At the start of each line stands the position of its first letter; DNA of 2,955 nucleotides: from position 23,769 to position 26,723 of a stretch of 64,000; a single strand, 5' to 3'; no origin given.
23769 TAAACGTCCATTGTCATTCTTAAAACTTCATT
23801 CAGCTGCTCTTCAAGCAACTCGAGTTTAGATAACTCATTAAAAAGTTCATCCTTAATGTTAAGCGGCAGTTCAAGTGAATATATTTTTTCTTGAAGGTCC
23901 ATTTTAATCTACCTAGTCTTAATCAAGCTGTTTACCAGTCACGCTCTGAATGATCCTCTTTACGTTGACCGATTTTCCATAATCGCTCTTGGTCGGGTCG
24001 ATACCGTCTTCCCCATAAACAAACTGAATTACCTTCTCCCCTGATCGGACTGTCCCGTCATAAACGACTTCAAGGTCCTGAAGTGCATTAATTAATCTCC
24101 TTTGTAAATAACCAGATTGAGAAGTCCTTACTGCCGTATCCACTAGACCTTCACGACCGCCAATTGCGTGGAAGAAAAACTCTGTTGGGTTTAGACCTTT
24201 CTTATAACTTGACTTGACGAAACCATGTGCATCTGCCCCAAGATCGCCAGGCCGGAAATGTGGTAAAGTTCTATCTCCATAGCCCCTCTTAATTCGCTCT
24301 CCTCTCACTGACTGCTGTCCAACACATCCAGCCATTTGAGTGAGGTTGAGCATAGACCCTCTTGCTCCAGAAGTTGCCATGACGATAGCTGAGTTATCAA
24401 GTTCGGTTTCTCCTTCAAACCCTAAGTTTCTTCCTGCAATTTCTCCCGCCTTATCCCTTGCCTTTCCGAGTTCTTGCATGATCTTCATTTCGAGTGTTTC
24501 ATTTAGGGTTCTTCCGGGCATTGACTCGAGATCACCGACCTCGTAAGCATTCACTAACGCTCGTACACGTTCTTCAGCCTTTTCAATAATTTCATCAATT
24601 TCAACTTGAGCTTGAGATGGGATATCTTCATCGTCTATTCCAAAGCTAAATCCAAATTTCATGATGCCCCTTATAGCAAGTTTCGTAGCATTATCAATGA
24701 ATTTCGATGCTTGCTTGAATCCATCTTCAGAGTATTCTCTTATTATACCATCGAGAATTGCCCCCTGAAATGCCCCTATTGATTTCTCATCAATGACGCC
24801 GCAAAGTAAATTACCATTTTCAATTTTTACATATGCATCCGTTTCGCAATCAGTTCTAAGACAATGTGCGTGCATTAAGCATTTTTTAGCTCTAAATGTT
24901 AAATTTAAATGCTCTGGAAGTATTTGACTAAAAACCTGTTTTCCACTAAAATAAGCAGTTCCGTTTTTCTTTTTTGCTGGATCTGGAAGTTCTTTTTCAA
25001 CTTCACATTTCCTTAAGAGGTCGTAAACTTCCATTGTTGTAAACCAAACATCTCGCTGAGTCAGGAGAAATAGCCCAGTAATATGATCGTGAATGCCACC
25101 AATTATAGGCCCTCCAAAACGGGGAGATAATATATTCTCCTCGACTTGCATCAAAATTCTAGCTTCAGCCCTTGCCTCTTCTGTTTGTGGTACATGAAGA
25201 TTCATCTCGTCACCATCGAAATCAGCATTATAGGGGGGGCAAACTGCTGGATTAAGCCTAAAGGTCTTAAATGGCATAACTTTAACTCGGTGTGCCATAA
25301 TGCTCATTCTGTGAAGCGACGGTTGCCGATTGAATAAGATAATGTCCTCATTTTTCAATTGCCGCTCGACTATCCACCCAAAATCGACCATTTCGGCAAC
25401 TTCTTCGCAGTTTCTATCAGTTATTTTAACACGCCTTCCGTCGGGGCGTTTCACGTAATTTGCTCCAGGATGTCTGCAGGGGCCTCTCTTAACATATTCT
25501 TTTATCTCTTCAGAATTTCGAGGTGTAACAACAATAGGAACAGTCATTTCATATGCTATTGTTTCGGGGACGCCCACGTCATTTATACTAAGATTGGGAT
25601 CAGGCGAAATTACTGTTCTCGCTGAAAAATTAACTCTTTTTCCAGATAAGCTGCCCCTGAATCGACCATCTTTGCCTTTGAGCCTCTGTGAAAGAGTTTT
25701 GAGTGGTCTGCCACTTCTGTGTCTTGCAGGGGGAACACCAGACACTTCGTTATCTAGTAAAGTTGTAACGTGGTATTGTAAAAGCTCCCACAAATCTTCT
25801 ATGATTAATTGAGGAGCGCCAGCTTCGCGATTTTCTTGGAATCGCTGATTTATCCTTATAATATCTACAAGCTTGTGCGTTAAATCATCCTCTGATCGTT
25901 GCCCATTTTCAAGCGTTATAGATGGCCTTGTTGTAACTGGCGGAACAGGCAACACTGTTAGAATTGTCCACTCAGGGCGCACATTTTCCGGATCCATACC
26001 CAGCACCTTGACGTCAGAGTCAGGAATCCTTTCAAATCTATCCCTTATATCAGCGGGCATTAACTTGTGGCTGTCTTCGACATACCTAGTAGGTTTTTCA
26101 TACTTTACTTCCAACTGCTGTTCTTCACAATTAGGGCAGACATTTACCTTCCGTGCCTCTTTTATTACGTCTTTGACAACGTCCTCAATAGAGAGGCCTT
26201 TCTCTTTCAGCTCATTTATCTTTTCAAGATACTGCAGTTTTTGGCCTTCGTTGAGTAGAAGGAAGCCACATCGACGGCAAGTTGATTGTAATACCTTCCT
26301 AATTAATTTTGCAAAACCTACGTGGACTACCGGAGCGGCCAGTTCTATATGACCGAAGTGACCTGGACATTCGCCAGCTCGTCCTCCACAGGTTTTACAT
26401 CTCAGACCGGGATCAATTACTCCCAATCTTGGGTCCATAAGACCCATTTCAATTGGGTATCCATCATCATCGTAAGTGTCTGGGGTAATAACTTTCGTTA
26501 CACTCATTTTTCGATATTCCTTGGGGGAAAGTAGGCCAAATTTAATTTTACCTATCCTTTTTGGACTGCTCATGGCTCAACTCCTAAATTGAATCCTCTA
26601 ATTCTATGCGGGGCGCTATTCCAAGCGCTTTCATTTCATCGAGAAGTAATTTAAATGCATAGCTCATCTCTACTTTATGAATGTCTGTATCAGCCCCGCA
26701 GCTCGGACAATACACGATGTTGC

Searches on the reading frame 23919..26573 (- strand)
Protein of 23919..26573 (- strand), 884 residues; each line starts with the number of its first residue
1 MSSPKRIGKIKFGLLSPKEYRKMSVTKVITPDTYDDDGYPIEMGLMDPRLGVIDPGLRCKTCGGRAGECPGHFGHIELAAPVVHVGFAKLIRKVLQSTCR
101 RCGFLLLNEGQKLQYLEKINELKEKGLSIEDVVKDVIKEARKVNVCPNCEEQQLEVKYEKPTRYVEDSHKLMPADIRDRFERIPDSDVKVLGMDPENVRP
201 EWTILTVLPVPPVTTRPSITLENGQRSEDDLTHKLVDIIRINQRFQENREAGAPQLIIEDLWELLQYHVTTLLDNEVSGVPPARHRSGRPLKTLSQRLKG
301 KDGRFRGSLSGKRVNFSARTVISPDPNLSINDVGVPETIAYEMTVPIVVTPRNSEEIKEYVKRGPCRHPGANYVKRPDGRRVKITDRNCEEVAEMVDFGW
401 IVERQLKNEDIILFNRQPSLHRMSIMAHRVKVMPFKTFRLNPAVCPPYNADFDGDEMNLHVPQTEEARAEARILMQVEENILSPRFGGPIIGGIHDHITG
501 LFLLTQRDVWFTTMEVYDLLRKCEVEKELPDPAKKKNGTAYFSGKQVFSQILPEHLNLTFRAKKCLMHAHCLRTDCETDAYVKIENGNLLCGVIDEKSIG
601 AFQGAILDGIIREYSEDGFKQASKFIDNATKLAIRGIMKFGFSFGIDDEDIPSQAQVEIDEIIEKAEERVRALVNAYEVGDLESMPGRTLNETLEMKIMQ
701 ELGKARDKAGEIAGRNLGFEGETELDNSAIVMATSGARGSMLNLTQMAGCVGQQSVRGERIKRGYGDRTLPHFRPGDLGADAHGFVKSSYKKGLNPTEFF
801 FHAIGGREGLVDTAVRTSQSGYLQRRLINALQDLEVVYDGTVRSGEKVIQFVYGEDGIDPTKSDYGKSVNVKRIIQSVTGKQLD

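Call 45: search_protein_families(library=ncbifam, proteins=[window:23919-26573:-])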
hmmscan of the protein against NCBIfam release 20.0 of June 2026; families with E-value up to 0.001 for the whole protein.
window:23919-26573:- (884 aa): 10 families
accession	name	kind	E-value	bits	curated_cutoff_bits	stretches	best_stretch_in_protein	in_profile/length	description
NF006336.0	PRK08566.1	equivalog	0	1490.7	819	1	2-882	4-881/883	DNA-directed RNA polymerase subunit A'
TIGR02390.1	RNA_pol_rpoA1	equivalog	0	1409.9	1042.55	1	5-875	2-867/867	DNA-directed RNA polymerase subunit A'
TIGR02386.1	rpoC_TIGR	equivalog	5.3e-95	319.2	963.5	1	71-879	82-819/1147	DNA-directed RNA polymerase subunit beta'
NF011498.0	PRK14906.1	equivalog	1.5e-74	251.2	1437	2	199-507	311-594/1459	DNA-directed RNA polymerase subunit beta'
NF007172.0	PRK09603.1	equivalog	5.1e-67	225.7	5372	2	198-505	1621-1903/2890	DNA-directed RNA polymerase subunit beta/beta'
NF011417.0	PRK14844.1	equivalog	6.6e-60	202.5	4632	1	197-837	1663-2231/2839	DNA-directed RNA polymerase subunit beta/beta'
NF002729.0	PRK02625.1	equivalog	1e-54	186.3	1117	1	59-508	86-524/626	DNA-directed RNA polymerase subunit gamma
TIGR02387.1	rpoC1_cyan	equivalog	9.3e-53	179.7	975.9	1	196-507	231-517/619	DNA-directed RNA polymerase subunit gamma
NF002724.0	PRK02597.1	equivalog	2.4e-17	61.7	1878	1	611-836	25-216/1338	DNA-directed RNA polymerase subunit beta'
TIGR02388.1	rpoC2_cyan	equivalog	7e-17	60.2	467.4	1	610-836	16-208/1230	DNA-directed RNA polymerase subunit beta''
